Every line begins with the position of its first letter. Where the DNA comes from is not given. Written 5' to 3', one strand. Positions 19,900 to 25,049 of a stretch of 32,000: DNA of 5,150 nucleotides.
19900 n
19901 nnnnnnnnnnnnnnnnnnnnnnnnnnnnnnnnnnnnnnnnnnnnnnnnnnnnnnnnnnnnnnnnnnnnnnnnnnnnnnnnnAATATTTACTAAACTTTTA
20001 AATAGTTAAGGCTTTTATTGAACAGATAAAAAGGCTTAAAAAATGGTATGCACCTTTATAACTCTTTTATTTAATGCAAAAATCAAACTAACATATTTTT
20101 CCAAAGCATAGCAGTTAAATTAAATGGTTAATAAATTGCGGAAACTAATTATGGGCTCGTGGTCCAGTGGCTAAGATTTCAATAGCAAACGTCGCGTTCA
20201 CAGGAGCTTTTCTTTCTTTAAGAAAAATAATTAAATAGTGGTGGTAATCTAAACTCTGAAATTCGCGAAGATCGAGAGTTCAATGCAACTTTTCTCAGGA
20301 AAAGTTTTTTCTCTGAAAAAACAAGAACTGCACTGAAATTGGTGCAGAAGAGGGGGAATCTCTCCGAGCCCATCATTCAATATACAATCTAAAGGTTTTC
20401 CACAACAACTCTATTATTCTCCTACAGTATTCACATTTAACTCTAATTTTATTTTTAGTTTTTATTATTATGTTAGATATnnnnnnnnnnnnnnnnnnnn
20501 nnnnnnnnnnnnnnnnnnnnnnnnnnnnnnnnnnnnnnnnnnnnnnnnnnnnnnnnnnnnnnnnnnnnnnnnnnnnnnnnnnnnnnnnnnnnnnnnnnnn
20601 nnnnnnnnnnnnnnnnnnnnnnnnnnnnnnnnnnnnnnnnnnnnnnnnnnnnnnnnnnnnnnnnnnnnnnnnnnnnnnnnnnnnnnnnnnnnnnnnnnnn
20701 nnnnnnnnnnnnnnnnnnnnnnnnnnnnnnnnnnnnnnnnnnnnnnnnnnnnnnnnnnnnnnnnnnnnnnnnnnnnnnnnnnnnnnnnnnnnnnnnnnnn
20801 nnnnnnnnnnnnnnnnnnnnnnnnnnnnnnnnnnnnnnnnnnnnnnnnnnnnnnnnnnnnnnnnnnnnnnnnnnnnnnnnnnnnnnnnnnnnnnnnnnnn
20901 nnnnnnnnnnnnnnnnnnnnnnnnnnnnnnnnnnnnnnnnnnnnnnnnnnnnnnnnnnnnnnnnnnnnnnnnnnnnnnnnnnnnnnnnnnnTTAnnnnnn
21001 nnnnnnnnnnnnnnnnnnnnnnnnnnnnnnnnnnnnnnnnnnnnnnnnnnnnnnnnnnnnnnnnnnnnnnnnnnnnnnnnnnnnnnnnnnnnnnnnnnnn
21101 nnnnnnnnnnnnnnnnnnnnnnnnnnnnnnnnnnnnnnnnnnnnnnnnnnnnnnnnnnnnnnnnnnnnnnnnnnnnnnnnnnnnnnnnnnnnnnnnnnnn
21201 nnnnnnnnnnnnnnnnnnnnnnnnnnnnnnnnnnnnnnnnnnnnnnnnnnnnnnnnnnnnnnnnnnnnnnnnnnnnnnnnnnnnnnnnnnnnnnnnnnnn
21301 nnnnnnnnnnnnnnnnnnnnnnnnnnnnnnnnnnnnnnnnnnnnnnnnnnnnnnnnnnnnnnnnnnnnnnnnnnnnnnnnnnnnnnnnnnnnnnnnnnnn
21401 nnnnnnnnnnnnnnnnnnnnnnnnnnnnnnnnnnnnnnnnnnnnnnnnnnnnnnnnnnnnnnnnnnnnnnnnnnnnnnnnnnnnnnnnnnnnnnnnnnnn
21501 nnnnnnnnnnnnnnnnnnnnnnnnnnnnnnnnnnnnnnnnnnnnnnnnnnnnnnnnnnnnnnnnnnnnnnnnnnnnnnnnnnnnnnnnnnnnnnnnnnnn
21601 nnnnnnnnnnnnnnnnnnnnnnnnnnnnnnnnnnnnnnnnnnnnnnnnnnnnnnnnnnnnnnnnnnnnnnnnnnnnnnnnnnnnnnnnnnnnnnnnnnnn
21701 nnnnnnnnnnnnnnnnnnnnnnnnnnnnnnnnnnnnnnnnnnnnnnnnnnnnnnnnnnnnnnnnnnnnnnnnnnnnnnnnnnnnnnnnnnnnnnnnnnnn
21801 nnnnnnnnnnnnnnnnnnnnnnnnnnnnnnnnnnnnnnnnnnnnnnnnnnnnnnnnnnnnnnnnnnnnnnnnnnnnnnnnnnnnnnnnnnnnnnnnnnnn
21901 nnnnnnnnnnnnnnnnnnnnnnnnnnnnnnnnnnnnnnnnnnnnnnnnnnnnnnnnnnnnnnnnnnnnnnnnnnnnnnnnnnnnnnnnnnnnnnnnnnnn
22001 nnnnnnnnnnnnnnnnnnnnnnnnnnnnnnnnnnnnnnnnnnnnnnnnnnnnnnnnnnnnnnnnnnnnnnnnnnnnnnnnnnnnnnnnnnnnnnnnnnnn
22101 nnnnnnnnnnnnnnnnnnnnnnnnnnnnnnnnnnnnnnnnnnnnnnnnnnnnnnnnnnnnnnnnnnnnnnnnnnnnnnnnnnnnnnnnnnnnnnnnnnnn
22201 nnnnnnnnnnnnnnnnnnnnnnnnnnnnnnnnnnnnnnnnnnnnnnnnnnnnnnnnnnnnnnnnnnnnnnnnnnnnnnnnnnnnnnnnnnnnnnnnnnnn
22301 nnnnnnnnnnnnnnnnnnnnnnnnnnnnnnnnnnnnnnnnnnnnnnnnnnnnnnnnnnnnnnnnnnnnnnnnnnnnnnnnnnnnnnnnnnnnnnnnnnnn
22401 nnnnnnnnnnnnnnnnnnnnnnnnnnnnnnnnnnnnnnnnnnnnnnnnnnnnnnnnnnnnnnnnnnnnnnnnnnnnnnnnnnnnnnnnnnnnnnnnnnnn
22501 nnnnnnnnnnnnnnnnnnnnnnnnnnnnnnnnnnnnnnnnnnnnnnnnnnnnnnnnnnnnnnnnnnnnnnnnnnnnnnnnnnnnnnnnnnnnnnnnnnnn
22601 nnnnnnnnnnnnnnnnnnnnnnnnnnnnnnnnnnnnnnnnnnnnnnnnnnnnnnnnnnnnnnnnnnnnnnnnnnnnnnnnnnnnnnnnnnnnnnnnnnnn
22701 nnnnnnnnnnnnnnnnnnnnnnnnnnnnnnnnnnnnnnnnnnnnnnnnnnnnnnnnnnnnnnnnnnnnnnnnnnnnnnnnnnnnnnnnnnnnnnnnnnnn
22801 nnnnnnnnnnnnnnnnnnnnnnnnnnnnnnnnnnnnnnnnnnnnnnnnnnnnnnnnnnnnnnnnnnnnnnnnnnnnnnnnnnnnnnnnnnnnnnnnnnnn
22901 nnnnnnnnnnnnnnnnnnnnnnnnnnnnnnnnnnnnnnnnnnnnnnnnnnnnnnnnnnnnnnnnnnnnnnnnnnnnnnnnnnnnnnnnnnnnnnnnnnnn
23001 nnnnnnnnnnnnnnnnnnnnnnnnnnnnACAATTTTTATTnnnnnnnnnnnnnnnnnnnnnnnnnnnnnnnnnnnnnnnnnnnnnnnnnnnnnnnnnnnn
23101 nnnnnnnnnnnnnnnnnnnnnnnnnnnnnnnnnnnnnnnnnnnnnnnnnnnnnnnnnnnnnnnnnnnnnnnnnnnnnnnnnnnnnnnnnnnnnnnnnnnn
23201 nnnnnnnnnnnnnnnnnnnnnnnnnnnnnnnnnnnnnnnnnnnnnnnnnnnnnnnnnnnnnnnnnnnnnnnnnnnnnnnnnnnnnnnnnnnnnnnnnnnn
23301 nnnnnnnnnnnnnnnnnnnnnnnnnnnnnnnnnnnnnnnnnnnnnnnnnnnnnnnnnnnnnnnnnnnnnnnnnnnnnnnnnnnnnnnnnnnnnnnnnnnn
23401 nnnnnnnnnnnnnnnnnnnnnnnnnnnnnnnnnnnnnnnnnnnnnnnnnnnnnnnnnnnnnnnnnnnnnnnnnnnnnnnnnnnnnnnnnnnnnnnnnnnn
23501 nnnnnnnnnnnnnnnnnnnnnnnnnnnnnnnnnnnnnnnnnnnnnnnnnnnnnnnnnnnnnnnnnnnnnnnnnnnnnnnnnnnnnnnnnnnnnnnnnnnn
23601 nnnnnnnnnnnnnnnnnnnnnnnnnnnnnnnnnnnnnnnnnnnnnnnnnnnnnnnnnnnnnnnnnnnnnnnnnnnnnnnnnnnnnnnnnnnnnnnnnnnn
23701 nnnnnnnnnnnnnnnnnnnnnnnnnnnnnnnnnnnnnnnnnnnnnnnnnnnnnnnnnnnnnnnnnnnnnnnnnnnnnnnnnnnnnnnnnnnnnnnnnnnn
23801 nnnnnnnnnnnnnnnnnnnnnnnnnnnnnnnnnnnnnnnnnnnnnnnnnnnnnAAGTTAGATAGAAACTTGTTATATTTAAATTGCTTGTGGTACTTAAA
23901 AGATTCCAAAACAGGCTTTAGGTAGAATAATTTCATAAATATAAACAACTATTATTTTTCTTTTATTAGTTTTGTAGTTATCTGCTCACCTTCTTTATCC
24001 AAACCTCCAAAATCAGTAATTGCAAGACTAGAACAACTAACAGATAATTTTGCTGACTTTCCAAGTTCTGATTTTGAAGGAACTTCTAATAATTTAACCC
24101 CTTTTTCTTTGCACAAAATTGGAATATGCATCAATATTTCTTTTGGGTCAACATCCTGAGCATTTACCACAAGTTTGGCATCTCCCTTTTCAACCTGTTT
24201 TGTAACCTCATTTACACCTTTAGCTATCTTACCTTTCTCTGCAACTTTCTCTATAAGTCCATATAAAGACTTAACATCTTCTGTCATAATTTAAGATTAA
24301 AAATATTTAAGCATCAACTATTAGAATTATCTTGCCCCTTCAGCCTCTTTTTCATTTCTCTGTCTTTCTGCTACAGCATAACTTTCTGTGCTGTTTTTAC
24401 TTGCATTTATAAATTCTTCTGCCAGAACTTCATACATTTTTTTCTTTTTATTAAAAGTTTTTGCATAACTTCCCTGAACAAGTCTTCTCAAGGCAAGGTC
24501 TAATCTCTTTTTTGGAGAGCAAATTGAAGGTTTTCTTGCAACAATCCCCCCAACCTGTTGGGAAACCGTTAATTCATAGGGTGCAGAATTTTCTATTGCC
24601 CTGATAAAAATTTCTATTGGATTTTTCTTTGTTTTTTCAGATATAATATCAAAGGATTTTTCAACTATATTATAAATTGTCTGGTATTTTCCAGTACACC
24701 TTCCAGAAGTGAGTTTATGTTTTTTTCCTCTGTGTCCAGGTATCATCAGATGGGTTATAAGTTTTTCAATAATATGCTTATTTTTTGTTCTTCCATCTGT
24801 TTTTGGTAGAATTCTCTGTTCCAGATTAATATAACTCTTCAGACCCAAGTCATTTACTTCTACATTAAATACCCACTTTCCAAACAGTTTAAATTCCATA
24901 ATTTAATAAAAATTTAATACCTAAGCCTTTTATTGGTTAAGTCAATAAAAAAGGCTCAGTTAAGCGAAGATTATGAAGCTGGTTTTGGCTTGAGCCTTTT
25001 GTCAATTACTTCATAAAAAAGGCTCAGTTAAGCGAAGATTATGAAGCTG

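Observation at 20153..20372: tRNA-Val(CAC) carrying three introns (D-arm, canonical 37/38, T-loop)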

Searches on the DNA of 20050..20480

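Call 7: search_rna_families(source=window, start=20050, end=20480, threshold=evalue, max_evalue=10, show_alignments=5)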
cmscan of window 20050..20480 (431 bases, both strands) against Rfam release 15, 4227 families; matches with E-value up to 10: 8.
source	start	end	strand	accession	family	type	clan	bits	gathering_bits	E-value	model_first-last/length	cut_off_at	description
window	20199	20288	-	RF02958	drum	Gene; sRNA;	-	20.3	43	0.14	1-112/112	no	drum RNA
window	20304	20329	-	RF01080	UPD-PKib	Cis-reg;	-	18.5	39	0.85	1-32/32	no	Pseudoknot of upstream pseudoknot domain (UPD) of the 3'UTR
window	20277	20366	-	RF02120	FTX_2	Gene; lncRNA;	-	16.2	48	1.1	1-97/97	no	FTX transcript, XIST regulator conserved region 2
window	20077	20126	-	RF00668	mir-302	Gene; miRNA;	CL00096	16.1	55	3.3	1-68/68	no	mir-302 microRNA precursor family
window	20314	20369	+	RF01144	sR17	Gene; snRNA; snoRNA; CD-box;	-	16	36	0.24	1-55/55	no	Small nucleolar RNA sR17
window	20161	20298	-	RF03098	RAGATH-22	Gene; sRNA;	-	12.6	120.3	7.6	1-166/166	no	RAGATH-22 RNA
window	20101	20175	+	RF01929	bxd_1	Gene; lncRNA;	-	11.2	75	5.7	1-86/86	no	Bithoraxoid conserved region 1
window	20294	20366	-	RF02126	GHRLOS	Gene; lncRNA;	-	9.3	48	9.9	1-70/70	no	Ghrelin opposite strand RNA conserved region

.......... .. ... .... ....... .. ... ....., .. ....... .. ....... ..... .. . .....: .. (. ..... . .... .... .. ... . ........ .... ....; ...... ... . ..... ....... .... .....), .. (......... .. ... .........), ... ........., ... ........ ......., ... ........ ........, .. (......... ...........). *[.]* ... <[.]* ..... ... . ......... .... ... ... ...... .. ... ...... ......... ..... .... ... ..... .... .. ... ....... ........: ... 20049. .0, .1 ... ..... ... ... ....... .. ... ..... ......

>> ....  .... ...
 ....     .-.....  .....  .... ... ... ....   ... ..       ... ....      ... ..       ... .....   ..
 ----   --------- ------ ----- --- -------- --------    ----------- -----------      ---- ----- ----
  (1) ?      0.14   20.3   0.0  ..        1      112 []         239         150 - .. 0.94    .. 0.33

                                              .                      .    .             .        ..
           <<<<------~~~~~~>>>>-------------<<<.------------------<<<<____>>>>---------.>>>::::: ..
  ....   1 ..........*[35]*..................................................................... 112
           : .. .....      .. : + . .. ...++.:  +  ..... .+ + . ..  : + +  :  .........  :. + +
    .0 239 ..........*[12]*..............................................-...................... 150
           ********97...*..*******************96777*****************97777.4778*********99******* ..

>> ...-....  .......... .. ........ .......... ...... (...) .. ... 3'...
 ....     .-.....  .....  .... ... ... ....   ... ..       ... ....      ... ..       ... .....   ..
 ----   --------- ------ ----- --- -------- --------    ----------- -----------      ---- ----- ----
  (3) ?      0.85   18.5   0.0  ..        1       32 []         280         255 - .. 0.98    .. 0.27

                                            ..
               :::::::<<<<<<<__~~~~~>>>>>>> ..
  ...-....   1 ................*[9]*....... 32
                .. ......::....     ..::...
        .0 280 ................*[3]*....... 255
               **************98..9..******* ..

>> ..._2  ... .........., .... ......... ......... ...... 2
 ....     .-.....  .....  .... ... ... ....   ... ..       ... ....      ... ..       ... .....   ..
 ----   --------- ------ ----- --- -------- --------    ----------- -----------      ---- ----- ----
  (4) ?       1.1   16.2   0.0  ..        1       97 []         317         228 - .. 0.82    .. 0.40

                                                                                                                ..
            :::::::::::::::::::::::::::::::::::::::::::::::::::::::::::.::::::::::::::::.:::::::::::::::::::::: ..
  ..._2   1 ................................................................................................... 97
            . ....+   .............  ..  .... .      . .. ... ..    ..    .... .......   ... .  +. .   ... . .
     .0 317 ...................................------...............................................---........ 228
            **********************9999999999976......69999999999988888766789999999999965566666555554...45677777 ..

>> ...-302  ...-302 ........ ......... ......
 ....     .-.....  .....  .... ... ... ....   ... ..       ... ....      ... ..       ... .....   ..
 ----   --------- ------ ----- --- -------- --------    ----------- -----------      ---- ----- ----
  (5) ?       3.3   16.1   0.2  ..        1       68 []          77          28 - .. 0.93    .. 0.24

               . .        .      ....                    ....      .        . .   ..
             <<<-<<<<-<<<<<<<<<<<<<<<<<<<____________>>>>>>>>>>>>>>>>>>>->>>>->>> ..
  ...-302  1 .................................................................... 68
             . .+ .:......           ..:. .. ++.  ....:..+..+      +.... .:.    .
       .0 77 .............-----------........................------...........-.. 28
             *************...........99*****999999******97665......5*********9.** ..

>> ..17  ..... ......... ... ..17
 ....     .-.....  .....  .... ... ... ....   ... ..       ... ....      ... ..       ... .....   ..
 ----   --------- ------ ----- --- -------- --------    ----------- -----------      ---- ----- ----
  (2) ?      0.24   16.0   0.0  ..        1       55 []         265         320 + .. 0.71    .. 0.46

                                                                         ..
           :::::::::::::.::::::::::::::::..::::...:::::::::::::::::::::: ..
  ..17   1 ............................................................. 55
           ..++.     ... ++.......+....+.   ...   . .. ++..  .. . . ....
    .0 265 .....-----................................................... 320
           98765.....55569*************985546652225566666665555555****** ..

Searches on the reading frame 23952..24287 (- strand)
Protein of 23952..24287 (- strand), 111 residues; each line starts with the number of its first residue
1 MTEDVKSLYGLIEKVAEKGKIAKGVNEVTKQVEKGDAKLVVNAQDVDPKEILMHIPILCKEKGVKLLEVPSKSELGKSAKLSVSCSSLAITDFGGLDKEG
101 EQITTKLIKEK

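Call 26: search_protein_families(library=pfam, proteins=[window:23952-24287:-], max_evalue=0.001)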
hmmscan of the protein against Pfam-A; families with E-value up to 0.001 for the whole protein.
window:23952-24287:- (111 aa): 1 family
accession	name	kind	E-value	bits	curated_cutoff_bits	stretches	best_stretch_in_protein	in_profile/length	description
PF01248.31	Ribosomal_L7Ae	-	5.5e-25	87.3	22.1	1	7-96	2-91/95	Ribosomal protein L7Ae/L30e/S12e/Gadd45 family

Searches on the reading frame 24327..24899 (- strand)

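Call 26: search_protein_families(library=pfam, proteins=[window:24327-24899:-], max_evalue=0.001)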
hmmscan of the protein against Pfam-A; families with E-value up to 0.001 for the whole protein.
window:24327-24899:- (190 aa): 1 family
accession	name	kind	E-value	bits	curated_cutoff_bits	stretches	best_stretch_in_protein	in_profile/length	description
PF00177.27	Ribosomal_S7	-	2e-32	112.3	24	1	21-190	2-148/148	Ribosomal protein S7p/S5e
